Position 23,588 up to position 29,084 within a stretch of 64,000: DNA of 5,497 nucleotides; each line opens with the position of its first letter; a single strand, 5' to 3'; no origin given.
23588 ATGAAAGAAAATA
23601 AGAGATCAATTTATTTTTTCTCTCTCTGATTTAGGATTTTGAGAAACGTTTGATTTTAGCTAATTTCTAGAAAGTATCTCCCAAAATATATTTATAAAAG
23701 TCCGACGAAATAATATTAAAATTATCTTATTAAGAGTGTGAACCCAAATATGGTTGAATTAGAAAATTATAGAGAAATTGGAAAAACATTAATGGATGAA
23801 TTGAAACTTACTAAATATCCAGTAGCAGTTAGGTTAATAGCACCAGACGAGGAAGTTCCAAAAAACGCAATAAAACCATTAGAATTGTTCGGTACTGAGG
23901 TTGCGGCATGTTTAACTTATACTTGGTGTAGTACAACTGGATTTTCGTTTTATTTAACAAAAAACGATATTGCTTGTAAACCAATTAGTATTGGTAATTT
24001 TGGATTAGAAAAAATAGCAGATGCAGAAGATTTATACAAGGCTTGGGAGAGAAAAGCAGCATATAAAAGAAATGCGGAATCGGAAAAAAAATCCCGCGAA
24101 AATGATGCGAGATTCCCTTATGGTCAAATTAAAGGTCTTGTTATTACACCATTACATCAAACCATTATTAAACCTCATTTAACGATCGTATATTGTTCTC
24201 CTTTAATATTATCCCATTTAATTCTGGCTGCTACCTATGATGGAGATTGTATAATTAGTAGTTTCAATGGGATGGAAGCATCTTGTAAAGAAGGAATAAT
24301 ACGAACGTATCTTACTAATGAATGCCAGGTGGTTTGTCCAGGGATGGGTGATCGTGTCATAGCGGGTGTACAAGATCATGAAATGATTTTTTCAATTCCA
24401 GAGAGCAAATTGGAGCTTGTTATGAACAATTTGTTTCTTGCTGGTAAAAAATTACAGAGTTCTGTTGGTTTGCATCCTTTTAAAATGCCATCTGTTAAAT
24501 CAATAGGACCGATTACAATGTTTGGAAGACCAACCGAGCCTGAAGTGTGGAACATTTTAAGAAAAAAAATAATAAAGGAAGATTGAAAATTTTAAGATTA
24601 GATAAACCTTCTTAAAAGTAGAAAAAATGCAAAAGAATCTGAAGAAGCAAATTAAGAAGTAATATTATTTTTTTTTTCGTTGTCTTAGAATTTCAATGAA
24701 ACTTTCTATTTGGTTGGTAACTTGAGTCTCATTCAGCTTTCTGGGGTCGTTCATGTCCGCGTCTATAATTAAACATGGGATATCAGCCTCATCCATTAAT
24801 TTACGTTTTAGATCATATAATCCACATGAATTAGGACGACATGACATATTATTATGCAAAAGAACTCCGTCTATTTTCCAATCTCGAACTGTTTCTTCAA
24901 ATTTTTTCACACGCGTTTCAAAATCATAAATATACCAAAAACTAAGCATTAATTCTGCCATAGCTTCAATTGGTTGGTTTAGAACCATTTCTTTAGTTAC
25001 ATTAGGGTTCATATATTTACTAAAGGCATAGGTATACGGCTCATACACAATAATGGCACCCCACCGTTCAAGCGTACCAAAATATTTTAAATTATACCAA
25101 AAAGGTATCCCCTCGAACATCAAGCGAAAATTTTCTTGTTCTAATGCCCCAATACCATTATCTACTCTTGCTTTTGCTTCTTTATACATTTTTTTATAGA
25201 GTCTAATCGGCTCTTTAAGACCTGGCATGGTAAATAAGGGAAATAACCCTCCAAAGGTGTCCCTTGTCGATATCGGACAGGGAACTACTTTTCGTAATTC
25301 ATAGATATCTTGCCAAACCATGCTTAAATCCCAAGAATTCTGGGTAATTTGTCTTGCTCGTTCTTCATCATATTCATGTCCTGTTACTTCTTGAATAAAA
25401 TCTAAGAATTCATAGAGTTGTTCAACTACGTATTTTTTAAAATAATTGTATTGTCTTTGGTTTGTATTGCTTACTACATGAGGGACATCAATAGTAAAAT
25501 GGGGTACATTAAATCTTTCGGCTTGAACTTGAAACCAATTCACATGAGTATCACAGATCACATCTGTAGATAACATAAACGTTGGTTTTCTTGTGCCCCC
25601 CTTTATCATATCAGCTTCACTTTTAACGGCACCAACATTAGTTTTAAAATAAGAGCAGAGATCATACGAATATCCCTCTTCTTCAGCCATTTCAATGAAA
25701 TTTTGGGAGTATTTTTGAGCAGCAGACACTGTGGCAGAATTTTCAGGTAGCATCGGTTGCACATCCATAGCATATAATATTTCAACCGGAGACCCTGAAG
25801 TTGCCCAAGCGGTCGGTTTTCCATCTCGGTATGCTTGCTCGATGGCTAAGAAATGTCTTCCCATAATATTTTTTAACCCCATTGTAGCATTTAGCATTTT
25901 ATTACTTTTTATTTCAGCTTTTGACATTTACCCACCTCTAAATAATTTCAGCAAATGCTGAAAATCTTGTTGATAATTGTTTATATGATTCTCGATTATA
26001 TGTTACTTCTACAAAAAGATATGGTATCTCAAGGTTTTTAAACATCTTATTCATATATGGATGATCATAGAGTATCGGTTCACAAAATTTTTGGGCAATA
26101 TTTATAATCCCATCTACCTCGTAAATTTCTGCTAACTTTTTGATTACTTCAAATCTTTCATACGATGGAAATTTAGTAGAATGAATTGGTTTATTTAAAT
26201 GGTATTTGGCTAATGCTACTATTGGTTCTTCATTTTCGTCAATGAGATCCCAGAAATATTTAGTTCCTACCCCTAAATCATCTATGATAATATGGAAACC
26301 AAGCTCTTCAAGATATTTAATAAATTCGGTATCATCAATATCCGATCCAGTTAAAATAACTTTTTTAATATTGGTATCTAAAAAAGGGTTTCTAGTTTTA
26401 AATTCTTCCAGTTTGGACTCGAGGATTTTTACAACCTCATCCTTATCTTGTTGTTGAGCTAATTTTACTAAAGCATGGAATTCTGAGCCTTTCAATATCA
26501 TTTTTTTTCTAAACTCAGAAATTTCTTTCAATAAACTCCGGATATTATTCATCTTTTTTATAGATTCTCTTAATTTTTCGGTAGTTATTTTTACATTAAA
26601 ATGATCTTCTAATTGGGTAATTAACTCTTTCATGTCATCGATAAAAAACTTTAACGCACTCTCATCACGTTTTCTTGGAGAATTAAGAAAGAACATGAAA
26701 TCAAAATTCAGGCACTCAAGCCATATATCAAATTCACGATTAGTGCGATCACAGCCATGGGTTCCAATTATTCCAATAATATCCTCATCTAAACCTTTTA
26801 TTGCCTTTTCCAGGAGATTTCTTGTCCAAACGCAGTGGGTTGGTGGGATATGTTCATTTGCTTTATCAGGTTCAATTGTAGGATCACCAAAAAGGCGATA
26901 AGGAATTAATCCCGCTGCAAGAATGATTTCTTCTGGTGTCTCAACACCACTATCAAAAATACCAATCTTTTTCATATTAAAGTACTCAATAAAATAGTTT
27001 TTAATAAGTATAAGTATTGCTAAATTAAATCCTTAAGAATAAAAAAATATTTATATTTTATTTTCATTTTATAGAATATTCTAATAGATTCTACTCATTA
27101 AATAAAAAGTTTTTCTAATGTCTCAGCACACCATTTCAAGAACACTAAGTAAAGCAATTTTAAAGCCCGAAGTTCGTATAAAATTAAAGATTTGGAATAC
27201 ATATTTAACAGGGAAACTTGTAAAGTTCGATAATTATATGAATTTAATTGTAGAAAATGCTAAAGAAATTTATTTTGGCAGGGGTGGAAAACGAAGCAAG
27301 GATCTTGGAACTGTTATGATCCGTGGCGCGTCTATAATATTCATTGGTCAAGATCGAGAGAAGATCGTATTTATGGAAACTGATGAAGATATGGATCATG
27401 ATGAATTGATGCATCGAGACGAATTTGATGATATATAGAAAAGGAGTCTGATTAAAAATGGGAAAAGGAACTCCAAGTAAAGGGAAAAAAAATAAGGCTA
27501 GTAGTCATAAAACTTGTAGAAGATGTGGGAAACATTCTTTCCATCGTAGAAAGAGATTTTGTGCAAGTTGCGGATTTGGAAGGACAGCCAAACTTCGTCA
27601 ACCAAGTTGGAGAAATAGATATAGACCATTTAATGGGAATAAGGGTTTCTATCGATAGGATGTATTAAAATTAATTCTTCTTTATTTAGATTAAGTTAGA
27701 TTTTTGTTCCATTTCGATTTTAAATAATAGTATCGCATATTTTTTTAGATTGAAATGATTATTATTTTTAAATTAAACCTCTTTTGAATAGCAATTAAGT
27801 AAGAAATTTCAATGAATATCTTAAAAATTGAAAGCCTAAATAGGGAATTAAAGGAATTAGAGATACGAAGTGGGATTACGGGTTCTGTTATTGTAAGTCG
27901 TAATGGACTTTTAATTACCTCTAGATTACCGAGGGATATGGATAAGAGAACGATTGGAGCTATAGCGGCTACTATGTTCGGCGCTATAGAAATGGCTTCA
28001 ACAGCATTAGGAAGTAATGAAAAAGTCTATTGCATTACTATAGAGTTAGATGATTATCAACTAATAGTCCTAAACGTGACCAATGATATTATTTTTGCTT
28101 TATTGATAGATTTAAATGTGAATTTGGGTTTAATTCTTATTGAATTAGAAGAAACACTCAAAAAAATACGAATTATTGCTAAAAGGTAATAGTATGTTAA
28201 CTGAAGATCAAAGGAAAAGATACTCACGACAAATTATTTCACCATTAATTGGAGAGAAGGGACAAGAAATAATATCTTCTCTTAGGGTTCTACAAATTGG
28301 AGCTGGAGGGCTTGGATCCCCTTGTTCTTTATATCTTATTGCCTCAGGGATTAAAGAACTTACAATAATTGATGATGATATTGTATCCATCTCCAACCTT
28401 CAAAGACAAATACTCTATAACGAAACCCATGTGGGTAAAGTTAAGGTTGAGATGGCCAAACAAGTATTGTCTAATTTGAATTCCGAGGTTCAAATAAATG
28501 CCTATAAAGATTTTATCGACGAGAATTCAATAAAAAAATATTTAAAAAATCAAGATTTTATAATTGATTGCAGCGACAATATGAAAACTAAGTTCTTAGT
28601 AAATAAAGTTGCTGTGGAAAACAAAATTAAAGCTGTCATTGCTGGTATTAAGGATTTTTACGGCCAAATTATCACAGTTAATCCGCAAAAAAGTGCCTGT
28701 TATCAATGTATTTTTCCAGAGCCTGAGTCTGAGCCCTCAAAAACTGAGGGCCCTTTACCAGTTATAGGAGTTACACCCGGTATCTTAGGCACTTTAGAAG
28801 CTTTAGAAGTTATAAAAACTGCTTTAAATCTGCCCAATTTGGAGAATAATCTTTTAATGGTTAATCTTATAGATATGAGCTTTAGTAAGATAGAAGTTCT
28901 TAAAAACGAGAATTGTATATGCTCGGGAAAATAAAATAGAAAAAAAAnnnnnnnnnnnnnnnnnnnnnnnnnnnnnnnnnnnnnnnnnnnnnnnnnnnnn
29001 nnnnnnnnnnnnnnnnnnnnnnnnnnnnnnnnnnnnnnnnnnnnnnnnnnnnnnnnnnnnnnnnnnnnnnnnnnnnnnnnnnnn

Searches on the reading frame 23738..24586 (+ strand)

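Call 43: search_protein_families(library=pfam, proteins=[window:23738-24586:+], max_evalue=0.001)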
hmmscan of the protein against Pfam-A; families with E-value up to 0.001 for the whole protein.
window:23738-24586:+ (282 aa): 1 family
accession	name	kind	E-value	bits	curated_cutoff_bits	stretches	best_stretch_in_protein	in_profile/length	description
PF02596.20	DUF169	-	1.5e-32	113.6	27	1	18-230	2-208/209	Uncharacterised ArCR, COG2043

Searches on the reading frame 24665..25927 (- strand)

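Call 43: search_protein_families(library=pfam, proteins=[window:24665-25927:-], max_evalue=0.001)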
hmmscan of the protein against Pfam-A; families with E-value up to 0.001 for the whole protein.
window:24665-25927:- (420 aa): 1 family
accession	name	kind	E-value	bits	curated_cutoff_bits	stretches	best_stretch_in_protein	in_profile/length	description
PF06050.19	HGD-D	-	7e-70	236.7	28.4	1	45-414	3-342/342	2-hydroxyglutaryl-CoA dehydratase, D-component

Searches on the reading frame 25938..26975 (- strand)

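Call 43: search_protein_families(library=pfam, proteins=[window:25938-26975:-], max_evalue=0.001)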
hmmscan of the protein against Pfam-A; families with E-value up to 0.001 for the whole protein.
window:25938-26975:- (345 aa): 1 family
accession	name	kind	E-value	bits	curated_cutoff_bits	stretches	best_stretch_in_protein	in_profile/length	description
PF06050.19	HGD-D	-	7.3e-74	249.8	28.4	1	13-345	4-342/342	2-hydroxyglutaryl-CoA dehydratase, D-component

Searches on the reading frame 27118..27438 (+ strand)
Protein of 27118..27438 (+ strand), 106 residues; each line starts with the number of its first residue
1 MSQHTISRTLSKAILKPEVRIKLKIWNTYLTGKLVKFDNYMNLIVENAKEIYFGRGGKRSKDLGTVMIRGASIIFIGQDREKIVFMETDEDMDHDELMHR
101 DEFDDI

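Call 43: search_protein_families(library=pfam, proteins=[window:27118-27438:+], max_evalue=0.001)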
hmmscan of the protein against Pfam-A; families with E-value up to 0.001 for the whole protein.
window:27118-27438:+ (106 aa): 1 family
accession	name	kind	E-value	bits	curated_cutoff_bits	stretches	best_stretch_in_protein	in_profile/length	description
PF01423.28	LSM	-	8.5e-15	54.6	23.4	1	15-77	7-65/66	LSM domain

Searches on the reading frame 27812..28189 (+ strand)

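Call 43: search_protein_families(library=pfam, proteins=[window:27812-28189:+], max_evalue=0.001)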
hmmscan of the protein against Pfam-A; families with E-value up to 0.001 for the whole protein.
window:27812-28189:+ (125 aa): 1 family
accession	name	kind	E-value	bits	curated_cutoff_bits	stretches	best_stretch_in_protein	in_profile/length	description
PF03259.23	Robl_LC7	-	6.4e-14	51.9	23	1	13-98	6-90/91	Roadblock/LC7 domain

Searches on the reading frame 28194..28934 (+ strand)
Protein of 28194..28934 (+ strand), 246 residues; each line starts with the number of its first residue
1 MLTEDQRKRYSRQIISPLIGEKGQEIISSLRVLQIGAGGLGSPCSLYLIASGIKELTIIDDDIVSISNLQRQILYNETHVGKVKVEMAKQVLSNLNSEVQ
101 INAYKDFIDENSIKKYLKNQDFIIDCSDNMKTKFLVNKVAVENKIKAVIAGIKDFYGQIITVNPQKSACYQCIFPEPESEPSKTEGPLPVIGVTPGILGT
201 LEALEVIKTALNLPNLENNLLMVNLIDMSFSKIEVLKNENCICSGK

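Call 43: search_protein_families(library=pfam, proteins=[window:28194-28934:+], max_evalue=0.001)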
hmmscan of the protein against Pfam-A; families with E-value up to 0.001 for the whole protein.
window:28194-28934:+ (246 aa): 2 families
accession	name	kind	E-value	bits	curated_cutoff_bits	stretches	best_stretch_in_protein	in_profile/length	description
PF00899.27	ThiF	-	1.2e-68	231.2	28.1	1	10-241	1-236/238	ThiF family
PF03435.24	Sacchrp_dh_NADP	-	0.00047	20.9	25.1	0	32-148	1-96/129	Saccharopine dehydrogenase NADP binding domain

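Call 64: search_solved_structures(query=window:28194-28934:+, max_evalue=1e-10, show_alignments=1)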
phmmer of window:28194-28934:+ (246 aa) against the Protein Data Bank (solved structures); distinct sequences matched with E-value up to 1e-10: 52.
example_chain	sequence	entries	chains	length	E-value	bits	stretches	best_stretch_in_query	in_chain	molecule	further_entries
1zfn_A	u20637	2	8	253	1.3e-39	139.4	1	8-214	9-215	Adenylyltransferase thiF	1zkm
1zud_1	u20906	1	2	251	1.4e-39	139.3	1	8-214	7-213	Adenylyltransferase thiF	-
1jw9_B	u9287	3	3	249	1.9e-33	119.2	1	3-245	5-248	MOLYBDOPTERIN BIOSYNTHESIS MOEB PROTEIN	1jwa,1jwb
6z6s_DDD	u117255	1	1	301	1.4e-29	106.6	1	2-211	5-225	Adenylyltransferase and sulfurtransferase uba4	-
6yuc_D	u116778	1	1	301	1.4e-29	106.6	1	2-211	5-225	Adenylyltransferase and sulfurtransferase uba4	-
6yub_B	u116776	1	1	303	4.2e-29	105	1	2-211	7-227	Adenylyltransferase and sulfurtransferase uba4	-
6yub_A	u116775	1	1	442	9.6e-29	103.8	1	2-211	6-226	Adenylyltransferase and sulfurtransferase uba4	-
9qgg_B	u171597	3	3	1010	6.8e-19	71.6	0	8-178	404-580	E1 ubiquitin-activating enzyme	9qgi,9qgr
6cwy_D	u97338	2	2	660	1e-18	71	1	23-178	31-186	SUMO-activating enzyme subunit 2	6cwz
3kyc_B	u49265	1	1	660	1e-18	71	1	23-178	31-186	SUMO-activating enzyme subunit 2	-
3kyd_B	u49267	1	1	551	1e-18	71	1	25-178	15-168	SUMO-activating enzyme subunit 2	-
9dqb_B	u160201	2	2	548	1.1e-18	70.9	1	25-178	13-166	SUMO-activating enzyme subunit 2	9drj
1y8q_B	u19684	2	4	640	1.3e-18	70.7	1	25-178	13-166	Ubiquitin-like 2 activating enzyme E1B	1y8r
6xog_B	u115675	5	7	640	1.5e-18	70.5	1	25-178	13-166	SUMO-activating enzyme subunit 2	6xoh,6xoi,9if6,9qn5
5um6_A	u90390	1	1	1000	3.1e-17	66.2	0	9-162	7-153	Ubiquitin-activating enzyme E1 1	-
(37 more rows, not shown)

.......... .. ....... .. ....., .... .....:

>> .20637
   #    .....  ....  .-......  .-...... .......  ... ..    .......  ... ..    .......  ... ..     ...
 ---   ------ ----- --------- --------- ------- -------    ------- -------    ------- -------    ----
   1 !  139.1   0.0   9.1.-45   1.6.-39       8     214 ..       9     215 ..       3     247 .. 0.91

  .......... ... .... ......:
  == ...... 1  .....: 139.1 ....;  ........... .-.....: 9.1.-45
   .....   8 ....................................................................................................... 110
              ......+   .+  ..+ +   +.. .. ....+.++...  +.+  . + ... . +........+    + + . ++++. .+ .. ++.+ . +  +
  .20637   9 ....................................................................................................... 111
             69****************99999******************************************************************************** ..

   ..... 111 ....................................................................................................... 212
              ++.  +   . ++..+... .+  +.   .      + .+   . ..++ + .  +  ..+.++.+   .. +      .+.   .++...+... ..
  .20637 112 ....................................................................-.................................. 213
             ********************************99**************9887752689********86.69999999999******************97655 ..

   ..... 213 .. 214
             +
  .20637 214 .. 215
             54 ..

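Call 71: search_protein_families(library=ncbifam, proteins=[window:28194-28934:+], max_evalue=0.01)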
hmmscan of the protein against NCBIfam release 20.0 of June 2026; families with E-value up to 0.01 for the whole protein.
window:28194-28934:+ (246 aa): 23 families
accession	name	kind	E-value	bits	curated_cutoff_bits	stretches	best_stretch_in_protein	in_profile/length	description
NF006444.0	PRK08762.1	equivalog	1.8e-71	240.8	449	1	2-243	120-367/387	molybdopterin-synthase adenylyltransferase MoeB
TIGR02356.1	adenyl_thiF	equivalog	8.5e-60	201.6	275.25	1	9-208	1-201/203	thiazole biosynthesis adenylyltransferase ThiF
NF004281.0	PRK05690.1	subfamily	7e-59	199.1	266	1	2-243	5-247/250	molybdopterin-synthase adenylyltransferase MoeB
NF047750.1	SAMPActivE1UbaA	equivalog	2.1e-57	194.5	450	1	3-245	6-249/270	SAMP-activating enzyme E1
NF005646.0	PRK07411.1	equivalog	9.1e-52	176.5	633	1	2-239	11-250/390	molybdopterin-synthase adenylyltransferase MoeB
NF006204.0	PRK08328.1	equivalog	3.9e-48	164.1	339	1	1-234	1-230/231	hypothetical protein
TIGR02355.1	moeB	equivalog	2.3e-45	154.9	376.55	1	8-241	3-237/240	molybdopterin-synthase adenylyltransferase MoeB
NF005902.0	PRK07878.1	equivalog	2.6e-45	155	647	1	2-241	15-260/392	adenylyltransferase/sulfurtransferase MoeZ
NF009123.0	PRK12475.1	subfamily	3.7e-39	135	510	1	8-245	3-244/338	MoeB/ThiF family adenylyltransferase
NF004111.0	PRK05600.1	equivalog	1.4e-38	133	437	1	2-211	14-227/371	ThiF family adenylyltransferase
NF006395.0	PRK08644.1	equivalog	7.7e-30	104.1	159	1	18-150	19-151/215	sulfur carrier protein ThiS adenylyltransferase ThiF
TIGR02354.1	thiF_fam2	equivalog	3.2e-22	79.4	152.2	1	28-150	20-142/200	thiamine biosynthesis protein ThiF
NF011696.0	PRK15116.1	equivalog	2.8e-18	66.6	304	1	7-152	10-154/268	tRNA cyclic N6-threonylcarbamoyladenosine(37) synthase TcdA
NF006077.0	PRK08223.1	equivalog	8.5e-15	54.5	266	1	17-165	16-166/296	hypothetical protein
TIGR01408.1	Ube1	subfamily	8.7e-15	53.5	750.05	1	8-144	400-543/1008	ubiquitin-activating enzyme E1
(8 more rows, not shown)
